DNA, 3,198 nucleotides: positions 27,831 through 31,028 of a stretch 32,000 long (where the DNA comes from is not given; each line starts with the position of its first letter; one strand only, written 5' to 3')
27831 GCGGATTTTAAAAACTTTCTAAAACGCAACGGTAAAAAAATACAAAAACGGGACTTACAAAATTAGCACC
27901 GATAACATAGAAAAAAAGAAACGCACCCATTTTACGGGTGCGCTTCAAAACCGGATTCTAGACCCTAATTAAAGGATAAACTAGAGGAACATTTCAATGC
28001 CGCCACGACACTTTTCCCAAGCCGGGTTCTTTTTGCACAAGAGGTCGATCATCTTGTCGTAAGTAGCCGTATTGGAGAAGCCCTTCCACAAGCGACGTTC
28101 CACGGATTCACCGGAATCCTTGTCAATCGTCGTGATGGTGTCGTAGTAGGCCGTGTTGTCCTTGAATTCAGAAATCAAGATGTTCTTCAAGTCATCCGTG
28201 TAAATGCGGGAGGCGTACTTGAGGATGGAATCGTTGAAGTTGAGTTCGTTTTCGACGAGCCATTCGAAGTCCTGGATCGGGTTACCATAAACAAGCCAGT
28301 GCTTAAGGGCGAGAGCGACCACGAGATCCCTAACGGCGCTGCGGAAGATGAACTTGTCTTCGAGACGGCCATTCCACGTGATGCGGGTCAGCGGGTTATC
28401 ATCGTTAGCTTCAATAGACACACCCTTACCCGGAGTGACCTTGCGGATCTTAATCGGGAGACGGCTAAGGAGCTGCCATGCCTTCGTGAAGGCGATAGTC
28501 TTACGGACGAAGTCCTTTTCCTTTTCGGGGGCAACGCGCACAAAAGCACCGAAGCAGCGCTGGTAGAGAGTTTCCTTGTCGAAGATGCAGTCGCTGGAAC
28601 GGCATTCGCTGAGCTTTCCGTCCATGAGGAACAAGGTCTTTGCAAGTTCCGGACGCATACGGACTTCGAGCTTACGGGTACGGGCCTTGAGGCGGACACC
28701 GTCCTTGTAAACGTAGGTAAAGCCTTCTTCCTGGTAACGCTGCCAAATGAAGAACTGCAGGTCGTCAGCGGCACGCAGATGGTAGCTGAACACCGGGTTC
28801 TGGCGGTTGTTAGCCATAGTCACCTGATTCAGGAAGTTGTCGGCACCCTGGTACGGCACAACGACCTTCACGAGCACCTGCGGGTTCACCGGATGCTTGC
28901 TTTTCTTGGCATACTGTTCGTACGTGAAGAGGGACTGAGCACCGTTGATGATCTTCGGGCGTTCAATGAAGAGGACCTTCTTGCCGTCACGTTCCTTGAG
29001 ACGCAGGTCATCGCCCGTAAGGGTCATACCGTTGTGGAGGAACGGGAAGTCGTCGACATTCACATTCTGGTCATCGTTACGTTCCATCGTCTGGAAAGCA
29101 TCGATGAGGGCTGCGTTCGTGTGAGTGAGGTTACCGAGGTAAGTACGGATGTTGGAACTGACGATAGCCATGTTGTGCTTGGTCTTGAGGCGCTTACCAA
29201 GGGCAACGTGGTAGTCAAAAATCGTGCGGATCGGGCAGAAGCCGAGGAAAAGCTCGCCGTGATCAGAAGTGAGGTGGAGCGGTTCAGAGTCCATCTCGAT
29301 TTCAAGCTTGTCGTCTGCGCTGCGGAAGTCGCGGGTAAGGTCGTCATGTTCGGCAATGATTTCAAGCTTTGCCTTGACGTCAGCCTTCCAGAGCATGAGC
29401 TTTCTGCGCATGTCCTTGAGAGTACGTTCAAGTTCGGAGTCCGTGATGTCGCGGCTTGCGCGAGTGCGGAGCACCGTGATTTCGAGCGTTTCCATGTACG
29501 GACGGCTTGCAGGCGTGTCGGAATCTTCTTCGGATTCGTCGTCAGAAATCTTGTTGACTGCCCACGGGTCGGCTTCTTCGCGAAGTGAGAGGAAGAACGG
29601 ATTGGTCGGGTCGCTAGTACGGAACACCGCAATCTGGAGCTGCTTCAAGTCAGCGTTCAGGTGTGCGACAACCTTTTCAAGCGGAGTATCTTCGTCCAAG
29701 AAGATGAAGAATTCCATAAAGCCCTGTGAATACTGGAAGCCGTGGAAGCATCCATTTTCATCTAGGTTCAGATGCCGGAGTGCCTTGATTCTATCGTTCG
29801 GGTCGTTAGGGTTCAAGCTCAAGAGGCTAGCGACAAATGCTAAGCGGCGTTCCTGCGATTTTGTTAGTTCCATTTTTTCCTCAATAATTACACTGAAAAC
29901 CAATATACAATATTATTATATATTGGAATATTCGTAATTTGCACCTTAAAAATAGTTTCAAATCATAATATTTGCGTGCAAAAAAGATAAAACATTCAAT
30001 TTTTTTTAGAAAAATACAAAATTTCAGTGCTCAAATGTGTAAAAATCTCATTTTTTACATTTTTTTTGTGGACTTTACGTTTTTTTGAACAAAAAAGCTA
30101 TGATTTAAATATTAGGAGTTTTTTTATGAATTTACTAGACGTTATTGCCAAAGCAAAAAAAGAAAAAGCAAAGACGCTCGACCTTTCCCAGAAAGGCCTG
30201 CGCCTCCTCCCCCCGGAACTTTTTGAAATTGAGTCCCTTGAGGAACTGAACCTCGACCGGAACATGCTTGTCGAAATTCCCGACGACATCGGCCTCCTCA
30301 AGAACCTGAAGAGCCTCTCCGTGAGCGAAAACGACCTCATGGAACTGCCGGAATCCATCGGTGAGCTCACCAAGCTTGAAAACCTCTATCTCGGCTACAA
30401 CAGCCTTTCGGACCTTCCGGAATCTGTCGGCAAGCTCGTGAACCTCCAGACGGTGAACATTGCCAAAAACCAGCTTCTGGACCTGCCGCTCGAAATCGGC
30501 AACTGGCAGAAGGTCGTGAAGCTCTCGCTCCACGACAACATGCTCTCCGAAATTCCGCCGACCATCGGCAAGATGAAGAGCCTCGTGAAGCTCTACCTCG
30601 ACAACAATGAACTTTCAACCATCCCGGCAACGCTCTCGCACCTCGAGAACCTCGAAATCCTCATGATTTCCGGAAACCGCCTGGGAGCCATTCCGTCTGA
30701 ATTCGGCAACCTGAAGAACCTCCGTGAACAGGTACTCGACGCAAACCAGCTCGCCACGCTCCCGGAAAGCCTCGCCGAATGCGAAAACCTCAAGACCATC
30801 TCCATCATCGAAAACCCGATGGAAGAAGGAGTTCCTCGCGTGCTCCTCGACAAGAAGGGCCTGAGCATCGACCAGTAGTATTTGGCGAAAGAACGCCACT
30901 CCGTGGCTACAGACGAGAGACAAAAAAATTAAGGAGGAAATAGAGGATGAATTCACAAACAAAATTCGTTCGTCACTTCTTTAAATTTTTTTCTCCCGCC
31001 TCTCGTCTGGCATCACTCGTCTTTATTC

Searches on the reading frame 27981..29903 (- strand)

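Call 66: search_protein_families(library=pfam, proteins=[window:27981-29903:-])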
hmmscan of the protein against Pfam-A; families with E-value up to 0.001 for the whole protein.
window:27981-29903:- (640 aa): 1 family
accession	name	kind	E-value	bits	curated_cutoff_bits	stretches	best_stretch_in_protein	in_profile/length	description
PF10592.14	AIPR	-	2.5e-16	60.7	25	1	250-401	3-150/308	AIPR protein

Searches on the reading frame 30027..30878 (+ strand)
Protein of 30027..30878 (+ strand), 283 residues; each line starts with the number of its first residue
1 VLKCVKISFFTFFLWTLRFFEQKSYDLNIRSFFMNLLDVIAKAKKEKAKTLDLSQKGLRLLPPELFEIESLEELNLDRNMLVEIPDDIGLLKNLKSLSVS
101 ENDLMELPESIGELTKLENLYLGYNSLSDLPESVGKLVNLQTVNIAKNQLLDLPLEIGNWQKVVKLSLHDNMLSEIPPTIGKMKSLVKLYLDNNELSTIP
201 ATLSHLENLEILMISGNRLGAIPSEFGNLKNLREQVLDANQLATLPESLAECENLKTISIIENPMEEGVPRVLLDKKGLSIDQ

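Call 66: search_protein_families(library=pfam, proteins=[window:30027-30878:+])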
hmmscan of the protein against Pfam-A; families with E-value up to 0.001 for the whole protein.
window:30027-30878:+ (283 aa): 8 families
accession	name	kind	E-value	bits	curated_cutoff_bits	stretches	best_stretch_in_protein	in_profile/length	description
PF23598.1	LRR_14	-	1.5e-25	90.1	40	3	132-262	41-176/353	Leucine-rich repeat region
PF13855.12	LRR_8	-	2.4e-24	85.3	27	4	163-219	3-61/61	Leucine rich repeat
PF12799.13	LRR_4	-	1e-22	80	27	3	115-154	1-41/44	Leucine Rich repeats (2 copies)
PF00560.39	LRR_1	-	4.2e-19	65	20.6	0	208-229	1-23/23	Leucine Rich Repeat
PF23211.1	LRR_LRWD1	-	4.2e-07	30.3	28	1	173-248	29-104/190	Leucine-rich repeat and WD repeat-containing protein 1, LRR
PF14580.12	LRR_9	-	1.5e-06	28.3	30.5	1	192-266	50-126/175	Leucine-rich repeat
PF23286.1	LRR_13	-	6.5e-05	23.2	30.1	0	105-258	17-158/210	Disease resistance protein RPS4B-like, leucine-rich repeats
PF25019.1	LRR_R13L1-DRL21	-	0.00029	21.2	27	0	69-122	69-124/127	R13L1/DRL21 LRRs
